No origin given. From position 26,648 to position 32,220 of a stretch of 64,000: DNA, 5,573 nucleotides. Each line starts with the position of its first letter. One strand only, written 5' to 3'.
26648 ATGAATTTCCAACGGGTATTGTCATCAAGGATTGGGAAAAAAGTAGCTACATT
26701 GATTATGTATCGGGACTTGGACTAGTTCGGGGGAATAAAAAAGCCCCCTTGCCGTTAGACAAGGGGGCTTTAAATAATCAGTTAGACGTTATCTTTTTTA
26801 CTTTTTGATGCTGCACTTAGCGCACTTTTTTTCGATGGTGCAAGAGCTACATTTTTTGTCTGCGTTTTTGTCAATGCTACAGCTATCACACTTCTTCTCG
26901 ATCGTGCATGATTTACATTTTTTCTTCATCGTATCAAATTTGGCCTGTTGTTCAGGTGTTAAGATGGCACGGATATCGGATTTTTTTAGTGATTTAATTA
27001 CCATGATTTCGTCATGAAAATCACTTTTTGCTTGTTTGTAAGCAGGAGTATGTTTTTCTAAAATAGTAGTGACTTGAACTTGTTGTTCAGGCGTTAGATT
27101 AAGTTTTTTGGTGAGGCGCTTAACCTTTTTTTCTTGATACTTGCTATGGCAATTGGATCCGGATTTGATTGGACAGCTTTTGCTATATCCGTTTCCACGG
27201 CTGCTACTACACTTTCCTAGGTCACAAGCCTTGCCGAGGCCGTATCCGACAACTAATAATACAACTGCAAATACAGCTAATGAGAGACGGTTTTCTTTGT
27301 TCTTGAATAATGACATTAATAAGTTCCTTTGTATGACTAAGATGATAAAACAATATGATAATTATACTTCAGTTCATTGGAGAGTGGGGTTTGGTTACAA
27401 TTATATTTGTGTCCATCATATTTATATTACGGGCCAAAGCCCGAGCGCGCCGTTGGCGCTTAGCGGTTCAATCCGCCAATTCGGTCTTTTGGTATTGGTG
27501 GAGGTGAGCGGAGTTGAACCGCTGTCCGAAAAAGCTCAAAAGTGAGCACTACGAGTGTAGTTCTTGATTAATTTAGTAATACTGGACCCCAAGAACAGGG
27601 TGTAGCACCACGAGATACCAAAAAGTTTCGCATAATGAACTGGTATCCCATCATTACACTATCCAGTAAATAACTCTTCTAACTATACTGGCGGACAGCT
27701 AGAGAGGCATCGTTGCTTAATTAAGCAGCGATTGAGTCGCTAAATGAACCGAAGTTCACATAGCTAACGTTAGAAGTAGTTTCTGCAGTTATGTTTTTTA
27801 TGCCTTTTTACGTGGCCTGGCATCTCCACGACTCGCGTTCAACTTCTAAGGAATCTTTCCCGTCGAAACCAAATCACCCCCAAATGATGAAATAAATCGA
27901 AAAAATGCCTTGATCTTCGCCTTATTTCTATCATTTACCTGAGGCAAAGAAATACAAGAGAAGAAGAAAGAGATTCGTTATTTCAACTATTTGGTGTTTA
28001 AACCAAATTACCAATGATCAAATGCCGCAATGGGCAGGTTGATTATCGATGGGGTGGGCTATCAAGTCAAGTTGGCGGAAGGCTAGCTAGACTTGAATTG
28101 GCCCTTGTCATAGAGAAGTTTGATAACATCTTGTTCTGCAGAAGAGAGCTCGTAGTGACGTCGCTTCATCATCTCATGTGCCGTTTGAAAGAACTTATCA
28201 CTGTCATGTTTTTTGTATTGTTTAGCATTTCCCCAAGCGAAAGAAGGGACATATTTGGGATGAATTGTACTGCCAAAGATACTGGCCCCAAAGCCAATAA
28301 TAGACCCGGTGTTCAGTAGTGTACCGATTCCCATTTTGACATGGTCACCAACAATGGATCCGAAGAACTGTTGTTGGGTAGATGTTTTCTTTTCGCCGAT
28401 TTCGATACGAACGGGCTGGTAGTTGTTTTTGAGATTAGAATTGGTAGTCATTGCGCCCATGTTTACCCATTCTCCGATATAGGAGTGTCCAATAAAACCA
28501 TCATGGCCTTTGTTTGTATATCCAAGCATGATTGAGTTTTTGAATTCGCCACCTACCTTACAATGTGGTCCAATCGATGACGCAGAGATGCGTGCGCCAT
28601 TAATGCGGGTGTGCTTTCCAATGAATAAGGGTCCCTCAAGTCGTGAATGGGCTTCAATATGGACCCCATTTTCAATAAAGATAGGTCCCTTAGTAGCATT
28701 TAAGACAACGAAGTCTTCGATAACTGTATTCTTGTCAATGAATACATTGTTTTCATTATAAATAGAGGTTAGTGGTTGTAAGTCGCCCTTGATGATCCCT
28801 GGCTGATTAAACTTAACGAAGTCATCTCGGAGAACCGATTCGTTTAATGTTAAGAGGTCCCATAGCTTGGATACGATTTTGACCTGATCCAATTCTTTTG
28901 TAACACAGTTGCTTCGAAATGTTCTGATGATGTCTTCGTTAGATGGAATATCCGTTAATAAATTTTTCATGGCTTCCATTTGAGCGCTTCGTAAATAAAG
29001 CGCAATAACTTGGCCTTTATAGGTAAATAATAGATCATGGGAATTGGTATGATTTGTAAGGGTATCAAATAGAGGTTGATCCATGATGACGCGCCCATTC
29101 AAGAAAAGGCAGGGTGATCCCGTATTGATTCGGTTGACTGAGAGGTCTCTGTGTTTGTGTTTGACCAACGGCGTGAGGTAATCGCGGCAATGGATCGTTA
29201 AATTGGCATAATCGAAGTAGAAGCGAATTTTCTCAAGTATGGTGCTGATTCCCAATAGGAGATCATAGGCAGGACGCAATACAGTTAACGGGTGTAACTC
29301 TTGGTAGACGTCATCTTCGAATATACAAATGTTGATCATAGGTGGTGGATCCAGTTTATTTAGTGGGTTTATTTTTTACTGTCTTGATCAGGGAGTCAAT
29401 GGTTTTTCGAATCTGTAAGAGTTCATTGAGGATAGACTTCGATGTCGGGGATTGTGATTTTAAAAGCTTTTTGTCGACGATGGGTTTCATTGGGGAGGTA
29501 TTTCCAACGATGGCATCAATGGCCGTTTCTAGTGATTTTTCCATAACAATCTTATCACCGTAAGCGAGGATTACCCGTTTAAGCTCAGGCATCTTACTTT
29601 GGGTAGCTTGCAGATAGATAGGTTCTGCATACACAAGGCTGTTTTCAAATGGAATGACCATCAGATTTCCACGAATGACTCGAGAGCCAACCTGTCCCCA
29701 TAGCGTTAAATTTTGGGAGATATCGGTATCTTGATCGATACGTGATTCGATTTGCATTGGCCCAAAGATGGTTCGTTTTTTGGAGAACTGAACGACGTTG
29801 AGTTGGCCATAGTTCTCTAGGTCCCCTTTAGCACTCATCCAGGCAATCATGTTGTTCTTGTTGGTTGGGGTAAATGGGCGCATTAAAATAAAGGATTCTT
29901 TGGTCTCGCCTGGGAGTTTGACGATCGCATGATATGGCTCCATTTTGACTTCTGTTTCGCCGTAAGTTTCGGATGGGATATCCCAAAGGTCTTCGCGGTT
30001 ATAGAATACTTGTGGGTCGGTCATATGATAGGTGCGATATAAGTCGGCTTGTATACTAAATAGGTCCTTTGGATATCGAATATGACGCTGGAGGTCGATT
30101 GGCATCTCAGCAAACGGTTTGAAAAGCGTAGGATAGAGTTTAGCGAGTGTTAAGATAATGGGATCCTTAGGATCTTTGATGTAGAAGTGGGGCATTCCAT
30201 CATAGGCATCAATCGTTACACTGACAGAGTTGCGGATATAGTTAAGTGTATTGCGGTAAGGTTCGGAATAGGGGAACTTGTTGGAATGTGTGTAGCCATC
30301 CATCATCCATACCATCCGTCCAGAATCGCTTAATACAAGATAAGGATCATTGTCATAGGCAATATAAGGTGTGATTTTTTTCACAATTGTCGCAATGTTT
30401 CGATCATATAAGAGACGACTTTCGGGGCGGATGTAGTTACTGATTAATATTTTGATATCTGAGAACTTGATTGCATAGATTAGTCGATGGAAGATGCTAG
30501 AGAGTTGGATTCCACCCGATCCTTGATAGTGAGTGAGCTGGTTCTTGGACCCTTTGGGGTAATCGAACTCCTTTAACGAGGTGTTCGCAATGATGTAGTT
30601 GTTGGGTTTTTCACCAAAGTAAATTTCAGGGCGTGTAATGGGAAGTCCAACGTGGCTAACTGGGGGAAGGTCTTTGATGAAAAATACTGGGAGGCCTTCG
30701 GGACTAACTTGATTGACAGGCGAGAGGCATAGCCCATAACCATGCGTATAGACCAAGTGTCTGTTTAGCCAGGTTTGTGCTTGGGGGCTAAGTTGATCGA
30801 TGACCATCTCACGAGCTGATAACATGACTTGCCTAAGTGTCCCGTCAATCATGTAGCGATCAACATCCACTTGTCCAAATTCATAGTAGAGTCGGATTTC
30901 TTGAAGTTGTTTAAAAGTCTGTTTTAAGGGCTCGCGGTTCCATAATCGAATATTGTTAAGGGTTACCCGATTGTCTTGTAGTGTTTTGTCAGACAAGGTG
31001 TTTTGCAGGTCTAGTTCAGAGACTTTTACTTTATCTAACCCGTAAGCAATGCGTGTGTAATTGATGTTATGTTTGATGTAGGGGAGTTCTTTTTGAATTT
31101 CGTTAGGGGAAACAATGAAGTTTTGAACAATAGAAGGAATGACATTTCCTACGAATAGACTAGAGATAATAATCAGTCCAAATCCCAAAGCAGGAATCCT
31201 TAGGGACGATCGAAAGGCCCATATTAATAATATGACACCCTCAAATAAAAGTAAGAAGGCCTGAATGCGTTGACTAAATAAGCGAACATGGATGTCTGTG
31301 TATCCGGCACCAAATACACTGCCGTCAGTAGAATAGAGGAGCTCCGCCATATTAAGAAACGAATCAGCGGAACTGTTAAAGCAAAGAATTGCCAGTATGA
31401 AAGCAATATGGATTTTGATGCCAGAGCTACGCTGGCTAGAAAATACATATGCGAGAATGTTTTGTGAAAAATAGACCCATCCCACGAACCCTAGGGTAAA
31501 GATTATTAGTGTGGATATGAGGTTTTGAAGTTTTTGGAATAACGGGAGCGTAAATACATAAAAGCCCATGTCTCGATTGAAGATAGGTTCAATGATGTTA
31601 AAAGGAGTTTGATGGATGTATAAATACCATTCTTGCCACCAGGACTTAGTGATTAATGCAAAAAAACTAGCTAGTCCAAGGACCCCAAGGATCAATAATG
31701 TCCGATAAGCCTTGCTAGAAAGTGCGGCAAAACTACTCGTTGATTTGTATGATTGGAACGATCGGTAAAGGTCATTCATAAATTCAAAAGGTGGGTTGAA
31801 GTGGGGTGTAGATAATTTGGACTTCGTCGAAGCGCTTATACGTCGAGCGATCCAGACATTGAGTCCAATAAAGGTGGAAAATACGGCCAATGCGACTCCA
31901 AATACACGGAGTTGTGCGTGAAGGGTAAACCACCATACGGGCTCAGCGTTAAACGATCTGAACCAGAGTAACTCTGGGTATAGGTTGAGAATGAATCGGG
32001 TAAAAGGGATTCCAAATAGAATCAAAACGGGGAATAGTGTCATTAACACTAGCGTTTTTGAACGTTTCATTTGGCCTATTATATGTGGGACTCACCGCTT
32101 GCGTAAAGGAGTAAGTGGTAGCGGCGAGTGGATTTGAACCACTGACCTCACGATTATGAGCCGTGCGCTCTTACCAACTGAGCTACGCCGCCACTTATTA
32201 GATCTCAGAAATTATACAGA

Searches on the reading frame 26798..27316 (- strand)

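Call 73: search_protein_families(library=pfam, proteins=[window:26798-27316:-], max_evalue=0.001)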
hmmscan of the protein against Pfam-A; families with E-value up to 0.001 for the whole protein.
window:26798-27316:- (172 aa): 1 family
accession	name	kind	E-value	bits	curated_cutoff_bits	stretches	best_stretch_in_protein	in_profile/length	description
PF07813.17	LTXXQ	-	2.1e-06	28.8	24.3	0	112-129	81-98/100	LTXXQ motif family protein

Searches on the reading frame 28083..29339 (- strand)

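Call 33: search_protein_families(library=pfam, proteins=[window:28083-29339:-], max_evalue=0.00001)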
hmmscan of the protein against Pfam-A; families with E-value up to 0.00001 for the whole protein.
window:28083-29339:- (418 aa): 2 families
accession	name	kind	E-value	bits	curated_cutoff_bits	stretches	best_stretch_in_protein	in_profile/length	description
PF13562.11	NTP_transf_4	-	5.7e-25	88.7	27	1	4-175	1-146/153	Sugar nucleotidyl transferase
PF25084.1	LbH_EIF2B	-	2.1e-10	41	54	0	219-292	3-79/105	EIF2B subunit epsilon LbH domain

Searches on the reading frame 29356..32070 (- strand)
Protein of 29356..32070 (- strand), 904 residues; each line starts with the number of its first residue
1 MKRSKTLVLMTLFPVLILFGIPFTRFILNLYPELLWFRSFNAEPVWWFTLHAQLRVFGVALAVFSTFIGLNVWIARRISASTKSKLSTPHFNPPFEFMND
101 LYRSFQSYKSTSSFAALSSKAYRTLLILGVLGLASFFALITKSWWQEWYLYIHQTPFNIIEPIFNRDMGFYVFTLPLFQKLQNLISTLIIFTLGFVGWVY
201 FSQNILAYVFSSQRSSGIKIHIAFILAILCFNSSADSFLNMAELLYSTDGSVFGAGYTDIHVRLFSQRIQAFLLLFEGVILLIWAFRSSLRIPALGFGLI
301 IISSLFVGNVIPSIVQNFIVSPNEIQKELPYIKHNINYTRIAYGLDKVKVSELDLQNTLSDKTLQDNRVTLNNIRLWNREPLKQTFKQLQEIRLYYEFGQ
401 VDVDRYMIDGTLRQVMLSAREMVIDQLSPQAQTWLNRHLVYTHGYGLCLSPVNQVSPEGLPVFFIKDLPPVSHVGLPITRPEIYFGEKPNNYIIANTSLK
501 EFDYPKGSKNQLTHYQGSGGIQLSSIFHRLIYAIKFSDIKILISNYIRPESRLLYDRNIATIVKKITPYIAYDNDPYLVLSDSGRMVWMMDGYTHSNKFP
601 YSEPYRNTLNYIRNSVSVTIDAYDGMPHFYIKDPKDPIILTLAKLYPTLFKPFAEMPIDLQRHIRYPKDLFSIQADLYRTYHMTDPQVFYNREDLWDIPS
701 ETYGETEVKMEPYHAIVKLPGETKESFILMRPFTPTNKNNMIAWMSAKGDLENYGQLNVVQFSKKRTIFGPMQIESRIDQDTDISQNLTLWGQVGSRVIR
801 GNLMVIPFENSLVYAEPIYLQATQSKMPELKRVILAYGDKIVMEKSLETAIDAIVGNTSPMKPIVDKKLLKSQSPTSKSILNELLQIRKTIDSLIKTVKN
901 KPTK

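Call 33: search_protein_families(library=pfam, proteins=[window:29356-32070:-], max_evalue=0.00001)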
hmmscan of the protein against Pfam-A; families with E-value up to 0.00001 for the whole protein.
window:29356-32070:- (904 aa): 1 family
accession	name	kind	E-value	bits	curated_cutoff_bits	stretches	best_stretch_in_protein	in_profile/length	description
PF03699.18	UPF0182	-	2.6e-279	929.1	27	1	15-791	6-770/770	Uncharacterised protein family (UPF0182)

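Call 61: find_homologous_proteins(query=window:29356-32070:-, max_evalue=1e-50)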
Query window:29356-32070:- (904 aa): 7104 proteins with E <= 1e-50 among 8000 candidates; the best 120 are listed.
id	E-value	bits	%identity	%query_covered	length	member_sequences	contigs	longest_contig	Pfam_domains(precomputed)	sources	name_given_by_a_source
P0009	0.0e+0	2056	100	100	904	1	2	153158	PF03699.19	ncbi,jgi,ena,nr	ncbi:UPF0182 family protein [bacterium]|jgi:uncharacterized protein|nr:UPF0182 family protein [bacte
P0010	0.0e+0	1129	55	97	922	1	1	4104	PF03699.19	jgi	jgi:uncharacterized protein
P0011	0.0e+0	1104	56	95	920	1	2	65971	PF03699.19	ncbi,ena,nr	ncbi:MAG: UPF0182 family protein [bacterium]|nr:UPF0182 family protein [bacterium]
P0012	0.0e+0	1101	55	97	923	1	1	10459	PF03699.19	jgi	-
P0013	0.0e+0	1094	59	88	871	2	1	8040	PF03699.19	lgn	-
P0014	0.0e+0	1062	52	97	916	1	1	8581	PF03699.19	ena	-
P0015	0.0e+0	1061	55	93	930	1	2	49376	PF03699.19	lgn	-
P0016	0.0e+0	1054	55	94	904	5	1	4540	PF03699.19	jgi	jgi:uncharacterized membrane protein (UPF0182 family)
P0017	0.0e+0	1052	55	93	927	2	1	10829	PF03699.19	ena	-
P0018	0.0e+0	1049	52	98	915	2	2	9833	PF03699.19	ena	-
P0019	0.0e+0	1040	55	94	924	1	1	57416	PF03699.19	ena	-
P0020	0.0e+0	1036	52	98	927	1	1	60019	PF03699.19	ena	-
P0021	0.0e+0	1035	54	94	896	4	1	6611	PF03699.19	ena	-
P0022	0.0e+0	1032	54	97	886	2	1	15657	PF03699.19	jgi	-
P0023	0.0e+0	1032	54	96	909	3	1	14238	PF03699.19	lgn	-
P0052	1.0e-288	978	53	93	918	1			PF03699.19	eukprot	eukprot:COSAG01_NODE_216_length_21695_cov_83.368772_15_plen_919_part_00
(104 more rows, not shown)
